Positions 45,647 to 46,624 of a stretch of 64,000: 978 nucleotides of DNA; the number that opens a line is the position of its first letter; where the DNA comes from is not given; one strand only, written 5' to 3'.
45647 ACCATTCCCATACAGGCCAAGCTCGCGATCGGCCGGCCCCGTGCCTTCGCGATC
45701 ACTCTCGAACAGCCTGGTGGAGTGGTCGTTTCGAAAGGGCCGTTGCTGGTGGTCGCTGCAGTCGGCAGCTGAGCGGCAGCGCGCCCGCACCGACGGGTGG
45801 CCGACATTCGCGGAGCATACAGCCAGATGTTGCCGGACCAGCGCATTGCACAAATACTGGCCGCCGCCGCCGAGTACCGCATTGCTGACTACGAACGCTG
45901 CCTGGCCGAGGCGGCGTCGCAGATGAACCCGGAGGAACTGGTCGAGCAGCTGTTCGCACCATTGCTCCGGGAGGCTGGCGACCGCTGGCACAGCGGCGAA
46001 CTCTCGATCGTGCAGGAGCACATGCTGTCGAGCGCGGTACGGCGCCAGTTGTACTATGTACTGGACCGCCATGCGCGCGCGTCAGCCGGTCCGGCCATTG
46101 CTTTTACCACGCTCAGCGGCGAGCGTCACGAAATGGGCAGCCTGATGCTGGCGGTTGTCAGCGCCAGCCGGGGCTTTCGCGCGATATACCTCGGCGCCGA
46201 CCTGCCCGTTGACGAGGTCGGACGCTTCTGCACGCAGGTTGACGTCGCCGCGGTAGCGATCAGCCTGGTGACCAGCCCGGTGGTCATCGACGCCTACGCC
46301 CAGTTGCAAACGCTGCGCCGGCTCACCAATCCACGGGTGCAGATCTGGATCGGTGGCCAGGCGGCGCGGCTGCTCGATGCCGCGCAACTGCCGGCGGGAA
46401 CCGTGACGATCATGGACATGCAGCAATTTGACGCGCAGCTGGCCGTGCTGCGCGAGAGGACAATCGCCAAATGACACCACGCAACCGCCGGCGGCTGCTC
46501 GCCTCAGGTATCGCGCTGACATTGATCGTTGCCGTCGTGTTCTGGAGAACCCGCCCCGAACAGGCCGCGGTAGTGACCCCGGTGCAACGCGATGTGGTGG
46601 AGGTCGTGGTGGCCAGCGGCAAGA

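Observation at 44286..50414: Candidate new system: ECF sigma / anti-sigma / B12 sensor fused transcriptionally to a MacAB-like exporter and folE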

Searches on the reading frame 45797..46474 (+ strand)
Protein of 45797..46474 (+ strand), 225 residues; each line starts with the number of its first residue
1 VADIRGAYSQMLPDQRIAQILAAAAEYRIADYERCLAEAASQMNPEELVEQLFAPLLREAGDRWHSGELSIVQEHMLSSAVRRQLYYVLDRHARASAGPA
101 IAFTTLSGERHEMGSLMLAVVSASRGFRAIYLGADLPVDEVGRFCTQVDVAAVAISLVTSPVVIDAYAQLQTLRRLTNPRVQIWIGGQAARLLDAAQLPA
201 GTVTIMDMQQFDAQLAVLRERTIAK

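Call 5: search_protein_families(library=pfam, proteins=[window:45797-46474:+], max_evalue=0.01)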
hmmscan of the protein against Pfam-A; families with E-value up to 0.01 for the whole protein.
window:45797-46474:+ (225 aa): 2 families
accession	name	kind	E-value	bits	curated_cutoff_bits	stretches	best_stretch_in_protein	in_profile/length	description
PF02607.22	B12-binding_2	-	6.3e-13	49.2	23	1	18-87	3-72/74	B12 binding domain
PF02310.24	B12-binding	-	8.7e-08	32.5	32.1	1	102-196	4-97/121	B12 binding domain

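Call 6: search_protein_families(library=ncbifam, proteins=[window:45797-46474:+], max_evalue=0.01)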
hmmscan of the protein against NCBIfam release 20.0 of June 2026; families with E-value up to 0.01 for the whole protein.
window:45797-46474:+ (225 aa): 7 families
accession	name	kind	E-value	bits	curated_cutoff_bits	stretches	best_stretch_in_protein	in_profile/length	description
NF052513.1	TransRegCarH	equivalog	5e-29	101.4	400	1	13-203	80-264/274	HTH-type transcriptional repressor CarH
NF047996.1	corrin_MtgC_2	exception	3.1e-12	46.4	370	1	40-188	29-180/212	glycine betaine-specific corrinoid protein MtgC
TIGR02370.1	pyl_corrinoid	subfamily_domain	4.8e-07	29.4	215.3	1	26-190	8-177/197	methyltransferase cognate corrinoid protein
NF041607.1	dimeth_corrin_MtbC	equivalog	3.6e-06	26.6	350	1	36-158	17-142/203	dimethylamine corrinoid protein MtbC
NF040655.1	MtaC_Meth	equivalog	0.00088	18.4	420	1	98-143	120-164/253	methanol--corrinoid protein MtaC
TIGR02082.1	metH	equivalog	0.002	15.8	1010.85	1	43-189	674-823/1182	methionine synthase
NF040669.1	MtaC2_Meth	equivalog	0.0036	16.7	450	1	92-146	121-174/267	methanol--corrinoid protein MtaC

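Call 11: find_homologous_proteins(query=window:45797-46471:+, max_evalue=0.00001)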
Query window:45797-46471:+ (225 aa): 196 proteins with E <= 0.00001 among 8000 candidates; the best 120 are listed.
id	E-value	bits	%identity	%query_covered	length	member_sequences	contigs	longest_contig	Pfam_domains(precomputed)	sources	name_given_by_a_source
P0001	3.2e-131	453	100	96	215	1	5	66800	PF02607.23,PF02310.25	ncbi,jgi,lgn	jgi:methanogenic corrinoid protein MtbC1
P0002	7.5e-100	351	75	96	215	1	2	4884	PF02607.23,PF02310.25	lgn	-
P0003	2.8e-98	346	77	94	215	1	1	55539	PF02607.23,PF02310.25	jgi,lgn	jgi:methanogenic corrinoid protein MtbC1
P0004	4.5e-96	338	74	96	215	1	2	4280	PF02607.23,PF02310.25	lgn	-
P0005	5.3e-92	325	71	96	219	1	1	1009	PF02607.23,PF02310.25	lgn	-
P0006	7.1e-91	321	70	96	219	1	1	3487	PF02607.23,PF02310.25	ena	-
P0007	8.2e-88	311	70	94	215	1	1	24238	PF02607.23,PF02310.25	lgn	-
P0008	1.6e-86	307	68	96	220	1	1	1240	PF02607.23,PF02310.25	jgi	jgi:methanogenic corrinoid protein MtbC1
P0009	1.5e-85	304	68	94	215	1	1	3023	PF02607.23,PF02310.25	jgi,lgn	jgi:methanogenic corrinoid protein MtbC1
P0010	1.8e-85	304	69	94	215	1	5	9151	PF02607.23,PF02310.25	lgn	-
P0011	1.4e-84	301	67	94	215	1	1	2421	PF02607.23,PF02310.25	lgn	-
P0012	2.1e-84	300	68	92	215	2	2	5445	PF02607.23,PF02310.25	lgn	-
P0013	1.1e-82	295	64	95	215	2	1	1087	PF02607.23,PF02310.25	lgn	-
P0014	6.8e-81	289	66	91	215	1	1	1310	PF02607.23,PF02310.25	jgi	jgi:methanogenic corrinoid protein MtbC1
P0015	5.8e-79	282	65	91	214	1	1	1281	PF02607.23,PF02310.25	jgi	jgi:methanogenic corrinoid protein MtbC1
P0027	7.4e-69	250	59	93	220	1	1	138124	PF02607.23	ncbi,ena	-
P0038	2.5e-66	241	57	92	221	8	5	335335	PF02607.23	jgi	jgi:methanogenic corrinoid protein MtbC1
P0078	7.9e-58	214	52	97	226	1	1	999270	PF02607.23,PF02310.25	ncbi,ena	-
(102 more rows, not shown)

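Call 12: find_encoding_contigs(protein=P0001, flank=10000, max_places=4)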
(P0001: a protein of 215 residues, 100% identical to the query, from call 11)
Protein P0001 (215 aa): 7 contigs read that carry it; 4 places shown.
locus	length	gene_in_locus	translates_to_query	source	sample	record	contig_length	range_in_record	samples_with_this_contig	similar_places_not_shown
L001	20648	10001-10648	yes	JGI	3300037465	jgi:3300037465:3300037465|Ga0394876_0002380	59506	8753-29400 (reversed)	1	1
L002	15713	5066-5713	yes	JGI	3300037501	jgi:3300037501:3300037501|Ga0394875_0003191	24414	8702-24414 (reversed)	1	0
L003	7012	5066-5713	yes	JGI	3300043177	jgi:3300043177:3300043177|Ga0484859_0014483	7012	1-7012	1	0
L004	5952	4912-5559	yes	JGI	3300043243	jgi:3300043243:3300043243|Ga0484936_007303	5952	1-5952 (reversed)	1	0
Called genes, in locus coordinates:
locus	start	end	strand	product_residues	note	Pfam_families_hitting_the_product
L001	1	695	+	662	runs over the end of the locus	PF01011:PQQ, PF13360:PQQ_2 (weak), PF13570:Beta-prop_ACSF4 (faint), PF13360:PQQ_2 (weak)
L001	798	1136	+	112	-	-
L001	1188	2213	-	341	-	PF10340:Say1_Mug180, PF20434:BD-FAE, PF07859:Abhydrolase_3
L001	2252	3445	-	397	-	PF00144:Beta-lactamase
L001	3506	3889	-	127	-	-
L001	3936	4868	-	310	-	PF01073:3Beta_HSD, PF01370:Epimerase, PF04321:RmlD_sub_bind (faint), PF05368:NmrA, PF13460:NAD_binding_10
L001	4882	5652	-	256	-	PF03073:TspO_MBR (weak)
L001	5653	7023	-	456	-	PF14344:DUF4397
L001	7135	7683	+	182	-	PF08212:Lipocalin_2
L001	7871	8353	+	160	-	PF02469:Fasciclin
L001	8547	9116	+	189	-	PF07638:Sigma70_ECF, PF04542:Sigma70_r2, PF08281:Sigma70_r4_2, PF04545:Sigma70_r4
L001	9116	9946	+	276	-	PF10099:RskA_C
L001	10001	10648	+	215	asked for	PF02607:B12-binding_2, PF02310:B12-binding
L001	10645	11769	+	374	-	PF25917:BSH_RND (faint), PF25973:BSH_CzcB, PF25954:Beta-barrel_RND_2 (weak)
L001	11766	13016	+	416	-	PF12704:MacB_PCD, PF02687:FtsX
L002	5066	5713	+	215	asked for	PF02607:B12-binding_2, PF02310:B12-binding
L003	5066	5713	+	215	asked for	PF02607:B12-binding_2, PF02310:B12-binding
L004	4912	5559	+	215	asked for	PF02607:B12-binding_2, PF02310:B12-binding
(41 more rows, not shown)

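Call 14: find_related_loci(query=A1, collection=genome_contigs, flank=10000)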
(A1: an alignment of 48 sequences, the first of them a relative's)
Query A1 (215 aa) in genome_contigs; peptide patterns used: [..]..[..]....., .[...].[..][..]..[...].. (x = any residue, [..] = any of these).
148 stretches matched a pattern; 99 encode a relative of the query (tblastn E <= 1e-3); the best 80 are kept; 80 distinct loci.
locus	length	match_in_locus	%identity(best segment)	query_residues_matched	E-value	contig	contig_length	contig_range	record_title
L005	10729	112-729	68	3-208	8e-85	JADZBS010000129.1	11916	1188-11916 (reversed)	MAG: Gammaproteobacteria bacterium isolate SJ686 c_000001692111, whole genome shotgun sequence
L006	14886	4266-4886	60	3-208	6e-75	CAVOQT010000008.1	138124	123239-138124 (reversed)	MAG: uncultured Gammaproteobacteria bacterium isolate MFD09964.bin.1.363 genome assembly, contig: contig_51711, whole ge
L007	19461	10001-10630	60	3-211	3e-73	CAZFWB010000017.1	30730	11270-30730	MAG TPA_asm: uncultured Chromatiaceae bacterium isolate binchicken_co350_183 genome assembly, contig: NODE_2052_length_3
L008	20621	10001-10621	59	5-211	4e-72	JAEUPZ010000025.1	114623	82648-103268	MAG: Chromatiales bacterium isolate new MAG-238 k141_1927527, whole genome shotgun sequence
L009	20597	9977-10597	56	3-208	6e-71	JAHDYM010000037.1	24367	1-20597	MAG: Gammaproteobacteria bacterium isolate PRO10 NODE_2958_length_24367_cov_9.862784, whole genome shotgun sequence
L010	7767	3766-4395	56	3-211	9e-71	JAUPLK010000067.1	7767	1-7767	MAG: Pseudomonadota bacterium isolate erpe_2018_pw_18hr_WHONDRS-PP48-000091_A_bin.35 scaffold_1389, whole genome shotgun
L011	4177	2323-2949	57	1-208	3e-70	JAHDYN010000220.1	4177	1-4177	MAG: Gammaproteobacteria bacterium isolate PRO16 NODE_18188_length_4177_cov_5.327511, whole genome shotgun sequence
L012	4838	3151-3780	56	3-211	1e-69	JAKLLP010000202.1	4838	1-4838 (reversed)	MAG: Gammaproteobacteria bacterium isolate MAG.332 MAG.332-NODE_202_length_4838_cov_3.593573, whole genome shotgun seque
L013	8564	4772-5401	53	3-212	1e-65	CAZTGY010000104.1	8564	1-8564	MAG TPA_asm: uncultured Chromatiaceae bacterium isolate SRP292972_co2_47 genome assembly, contig: NODE_7993_length_8564_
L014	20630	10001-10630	52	3-212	2e-65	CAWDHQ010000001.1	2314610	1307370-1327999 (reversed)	MAG: uncultured Gammaproteobacteria bacterium isolate MFD04716.bin.1.291 genome assembly, contig: contig_10971, whole ge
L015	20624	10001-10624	51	3-210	1e-64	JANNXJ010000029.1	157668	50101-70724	MAG: Gammaproteobacteria bacterium isolate VAR_34_metabat_212 VAR_34_k141_726809, whole genome shotgun sequence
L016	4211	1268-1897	51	3-212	2e-64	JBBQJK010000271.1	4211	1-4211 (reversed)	MAG: Gammaproteobacteria bacterium isolate Co_metawrap_727 Cmw_727_k141_11093345_length_4211_cov_9.0000, whole genome sh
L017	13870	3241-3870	54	3-212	2e-64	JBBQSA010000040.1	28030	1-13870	MAG: Gammaproteobacteria bacterium isolate Co_metawrap_1719 Cmw_1719_k141_3446855_length_28030_cov_27.0000, whole genome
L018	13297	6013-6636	51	3-210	4e-64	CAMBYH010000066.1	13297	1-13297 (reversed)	MAG: Rheinheimera tuosuensis isolate LH-02apr19-57 genome assembly, contig: LH-02apr19-C10516, whole genome shotgun sequ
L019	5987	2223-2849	52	3-211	1e-63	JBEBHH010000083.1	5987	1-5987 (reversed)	MAG: Gammaproteobacteria bacterium isolate ATF_17 NODE_8946_length_5987_cov_6.352242, whole genome shotgun sequence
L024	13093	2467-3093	56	3-211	3e-61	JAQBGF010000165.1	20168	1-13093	MAG: Gammaproteobacteria bacterium isolate MAG_446_bin-03 446_bin-03_ctg-165, whole genome shotgun sequence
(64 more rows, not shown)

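Call 18: find_encoding_contigs(protein=P0003, flank=10000, max_places=2)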
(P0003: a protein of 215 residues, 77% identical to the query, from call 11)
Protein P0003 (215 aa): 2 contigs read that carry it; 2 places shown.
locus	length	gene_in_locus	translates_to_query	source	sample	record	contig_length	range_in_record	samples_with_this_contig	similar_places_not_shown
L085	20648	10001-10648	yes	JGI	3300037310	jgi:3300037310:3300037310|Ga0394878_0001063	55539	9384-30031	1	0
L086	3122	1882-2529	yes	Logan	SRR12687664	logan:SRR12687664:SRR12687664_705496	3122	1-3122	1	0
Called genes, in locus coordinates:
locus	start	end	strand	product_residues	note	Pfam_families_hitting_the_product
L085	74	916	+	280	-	PF01435:Peptidase_M48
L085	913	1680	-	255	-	PF01936:NYN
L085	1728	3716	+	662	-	PF01011:PQQ, PF13360:PQQ_2, PF13570:Beta-prop_ACSF4 (faint), PF13360:PQQ_2 (weak)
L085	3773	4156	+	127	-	-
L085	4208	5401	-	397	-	PF00144:Beta-lactamase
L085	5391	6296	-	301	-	PF01073:3Beta_HSD, PF01370:Epimerase, PF03435:Sacchrp_dh_NADP (weak), PF05368:NmrA, PF13460:NAD_binding_10, PF04321:RmlD_sub_bind (weak)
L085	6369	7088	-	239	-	PF14344:DUF4397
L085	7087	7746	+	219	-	PF08212:Lipocalin_2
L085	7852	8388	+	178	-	PF02469:Fasciclin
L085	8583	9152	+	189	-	PF07638:Sigma70_ECF, PF04542:Sigma70_r2, PF08281:Sigma70_r4_2, PF04545:Sigma70_r4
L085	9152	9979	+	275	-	PF10099:RskA_C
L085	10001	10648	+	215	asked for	PF02607:B12-binding_2, PF02310:B12-binding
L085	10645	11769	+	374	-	PF25917:BSH_RND (faint), PF25919:BSH_CusB (faint), PF25973:BSH_CzcB, PF25954:Beta-barrel_RND_2 (weak)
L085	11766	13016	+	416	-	PF12704:MacB_PCD, PF02687:FtsX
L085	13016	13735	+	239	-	PF00005:ABC_tran, PF02463:SMC_N (faint), PF13304:AAA_21 (faint)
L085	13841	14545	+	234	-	PF01227:GTP_cyclohydroI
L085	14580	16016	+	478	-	PF00875:DNA_photolyase, PF03441:FAD_binding_7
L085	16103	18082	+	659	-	PF05649:Peptidase_M13_N, PF01431:Peptidase_M13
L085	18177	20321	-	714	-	PF14495:Cytochrom_C550 (faint), PF00034:Cytochrom_C, PF13442:Cytochrome_CBB3, PF00034:Cytochrom_C (weak), PF13442:Cytochrome_CBB3, PF02239:Cytochrom_D1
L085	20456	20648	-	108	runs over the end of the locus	PF13473:Cupredoxin_1 (weak), PF00127:Copper-bind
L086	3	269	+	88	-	?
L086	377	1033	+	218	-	PF07638:Sigma70_ECF, PF04542:Sigma70_r2, PF08281:Sigma70_r4_2, PF04545:Sigma70_r4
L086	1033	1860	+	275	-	PF10099:RskA_C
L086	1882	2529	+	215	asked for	PF02607:B12-binding_2, PF02310:B12-binding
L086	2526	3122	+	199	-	?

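Call 19: find_encoding_contigs(protein=P0007, flank=10000, max_places=2)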
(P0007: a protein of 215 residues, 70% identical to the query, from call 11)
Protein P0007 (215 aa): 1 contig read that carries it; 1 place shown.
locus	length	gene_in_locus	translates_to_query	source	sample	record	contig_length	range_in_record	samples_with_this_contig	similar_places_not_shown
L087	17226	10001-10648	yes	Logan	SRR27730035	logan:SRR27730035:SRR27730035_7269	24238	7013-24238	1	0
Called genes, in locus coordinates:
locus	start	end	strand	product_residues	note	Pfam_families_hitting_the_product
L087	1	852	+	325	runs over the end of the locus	PF08894:DUF1838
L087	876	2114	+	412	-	PF00557:Peptidase_M24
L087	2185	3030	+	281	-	PF01435:Peptidase_M48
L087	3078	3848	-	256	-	PF01936:NYN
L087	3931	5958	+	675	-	PF01011:PQQ, PF13360:PQQ_2 (weak)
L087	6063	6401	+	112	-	-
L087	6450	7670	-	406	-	PF00144:Beta-lactamase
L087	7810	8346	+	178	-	PF02469:Fasciclin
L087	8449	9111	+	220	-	PF07638:Sigma70_ECF, PF04542:Sigma70_r2, PF08281:Sigma70_r4_2, PF04545:Sigma70_r4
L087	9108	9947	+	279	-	PF10099:RskA_C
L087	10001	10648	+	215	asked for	PF02607:B12-binding_2, PF02310:B12-binding (weak)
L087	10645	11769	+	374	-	PF25919:BSH_CusB (faint), PF00364:Biotin_lipoyl (faint), PF25917:BSH_RND (faint), PF25973:BSH_CzcB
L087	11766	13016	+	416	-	PF02687:FtsX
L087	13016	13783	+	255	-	PF00005:ABC_tran, PF02463:SMC_N (faint), PF13304:AAA_21 (faint)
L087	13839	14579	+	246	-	PF01227:GTP_cyclohydroI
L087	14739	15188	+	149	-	PF00011:HSP20, PF17886:ArsA_HSP20 (weak)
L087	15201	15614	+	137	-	PF00011:HSP20, PF17886:ArsA_HSP20 (weak)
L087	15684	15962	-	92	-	PF14026:SCO4226-like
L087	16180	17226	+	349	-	?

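Call 20: find_encoding_contigs(protein=P0027, flank=8000, max_places=1)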
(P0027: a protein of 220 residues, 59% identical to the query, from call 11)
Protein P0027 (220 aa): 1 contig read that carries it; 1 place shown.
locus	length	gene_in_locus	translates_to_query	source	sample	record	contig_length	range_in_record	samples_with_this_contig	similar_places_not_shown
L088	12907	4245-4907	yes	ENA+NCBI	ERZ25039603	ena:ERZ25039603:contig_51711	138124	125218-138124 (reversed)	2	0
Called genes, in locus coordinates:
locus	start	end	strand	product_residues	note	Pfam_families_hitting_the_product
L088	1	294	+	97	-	?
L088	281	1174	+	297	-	PF03330:DPBB_1, PF05036:SPOR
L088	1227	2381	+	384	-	PF00768:Peptidase_S11, PF13354:Beta-lactamase2, PF07943:PBP5_C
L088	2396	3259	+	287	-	PF01063:Aminotran_4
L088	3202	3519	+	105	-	PF04359:DUF493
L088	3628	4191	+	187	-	PF21948:LplA-B_cat, PF03099:BPL_LplA_LipB (weak)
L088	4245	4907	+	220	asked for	PF02607:B12-binding_2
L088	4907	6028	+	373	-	PF25917:BSH_RND (weak), PF25919:BSH_CusB (weak), PF25973:BSH_CzcB, PF25954:Beta-barrel_RND_2 (faint)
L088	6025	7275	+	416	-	PF12704:MacB_PCD, PF02687:FtsX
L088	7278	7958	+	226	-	PF00005:ABC_tran, PF02463:SMC_N (faint), PF13304:AAA_21 (faint)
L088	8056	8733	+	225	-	PF13847:Methyltransf_31, PF08241:Methyltransf_11, PF08242:Methyltransf_12, PF13649:Methyltransf_25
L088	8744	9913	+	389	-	PF13091:PLDc_2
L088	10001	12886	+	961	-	PF19838:LptD_2, PF04453:LptD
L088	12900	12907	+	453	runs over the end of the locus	PF13623:SurA_N_2, PF13624:SurA_N_3, PF09312:SurA_N, PF13145:Rotamase_2 (weak), PF13616:Rotamase_3, PF00639:Rotamase, PF13616:Rotamase_3, PF00639:Rotamase, +1 more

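Call 21: find_encoding_contigs(protein=P0038, flank=8000, max_places=1)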
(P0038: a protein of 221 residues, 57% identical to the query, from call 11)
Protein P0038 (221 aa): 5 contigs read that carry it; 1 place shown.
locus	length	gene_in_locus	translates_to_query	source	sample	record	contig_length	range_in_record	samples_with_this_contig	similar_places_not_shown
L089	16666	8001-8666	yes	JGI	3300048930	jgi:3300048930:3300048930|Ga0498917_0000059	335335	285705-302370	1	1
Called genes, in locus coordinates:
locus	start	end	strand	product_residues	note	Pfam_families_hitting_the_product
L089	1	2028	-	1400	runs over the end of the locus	PF00271:Helicase_C (weak)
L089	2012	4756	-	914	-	-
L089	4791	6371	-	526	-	PF02384:N6_Mtase, PF07669:Eco57I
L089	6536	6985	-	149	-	-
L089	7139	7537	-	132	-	PF01850:PIN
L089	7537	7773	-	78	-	-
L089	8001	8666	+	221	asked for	PF02607:B12-binding_2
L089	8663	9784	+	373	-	PF25919:BSH_CusB (faint), PF25917:BSH_RND (weak), PF25973:BSH_CzcB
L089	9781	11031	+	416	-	PF12704:MacB_PCD, PF02687:FtsX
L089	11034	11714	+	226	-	PF00005:ABC_tran, PF02463:SMC_N (faint), PF13304:AAA_21 (faint)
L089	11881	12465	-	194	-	-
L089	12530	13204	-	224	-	PF00483:NTP_transferase, PF12804:NTP_transf_3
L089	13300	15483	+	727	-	PF19838:LptD_2 (weak), PF04453:LptD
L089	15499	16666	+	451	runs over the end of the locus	PF13624:SurA_N_3, PF13623:SurA_N_2, PF09312:SurA_N, PF13145:Rotamase_2 (weak), PF13616:Rotamase_3, PF00639:Rotamase, PF13616:Rotamase_3, PF00639:Rotamase, +1 more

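Call 22: find_encoding_contigs(protein=P0078, flank=8000, max_places=1)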
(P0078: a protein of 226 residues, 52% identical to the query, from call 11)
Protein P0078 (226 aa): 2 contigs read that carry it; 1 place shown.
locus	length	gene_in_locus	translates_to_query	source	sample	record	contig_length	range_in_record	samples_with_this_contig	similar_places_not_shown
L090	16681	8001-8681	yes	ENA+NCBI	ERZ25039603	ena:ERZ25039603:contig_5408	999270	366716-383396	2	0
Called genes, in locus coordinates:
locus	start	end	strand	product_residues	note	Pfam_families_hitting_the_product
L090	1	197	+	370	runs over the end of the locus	PF01041:DegT_DnrJ_EryC1, PF00155:Aminotran_1_2 (weak)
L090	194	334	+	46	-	-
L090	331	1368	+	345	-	PF13641:Glyco_tranf_2_3 (weak), PF00535:Glycos_transf_2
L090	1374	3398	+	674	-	PF00551:Formyl_trans_N, PF02911:Formyl_trans_C, PF01370:Epimerase, PF16363:GDP_Man_Dehyd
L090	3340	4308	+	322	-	PF01522:Polysacc_deac_1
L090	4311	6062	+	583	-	PF02366:PMT, PF13231:PMT_2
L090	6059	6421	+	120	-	PF00892:EamA (weak)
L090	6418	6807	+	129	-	-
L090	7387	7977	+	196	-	PF04832:SOUL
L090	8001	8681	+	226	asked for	PF02607:B12-binding_2, PF02310:B12-binding (weak)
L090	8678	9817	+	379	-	PF25919:BSH_CusB (faint), PF25917:BSH_RND, PF25973:BSH_CzcB (weak)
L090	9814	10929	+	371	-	PF12704:MacB_PCD, PF02687:FtsX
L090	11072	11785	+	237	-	PF00005:ABC_tran, PF13304:AAA_21 (faint)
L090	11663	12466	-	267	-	-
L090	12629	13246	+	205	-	PF03441:FAD_binding_7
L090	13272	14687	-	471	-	PF00083:Sugar_tr, PF07690:MFS_1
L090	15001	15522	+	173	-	PF08547:CIA30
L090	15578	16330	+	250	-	-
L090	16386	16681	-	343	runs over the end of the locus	PF02607:B12-binding_2, PF02310:B12-binding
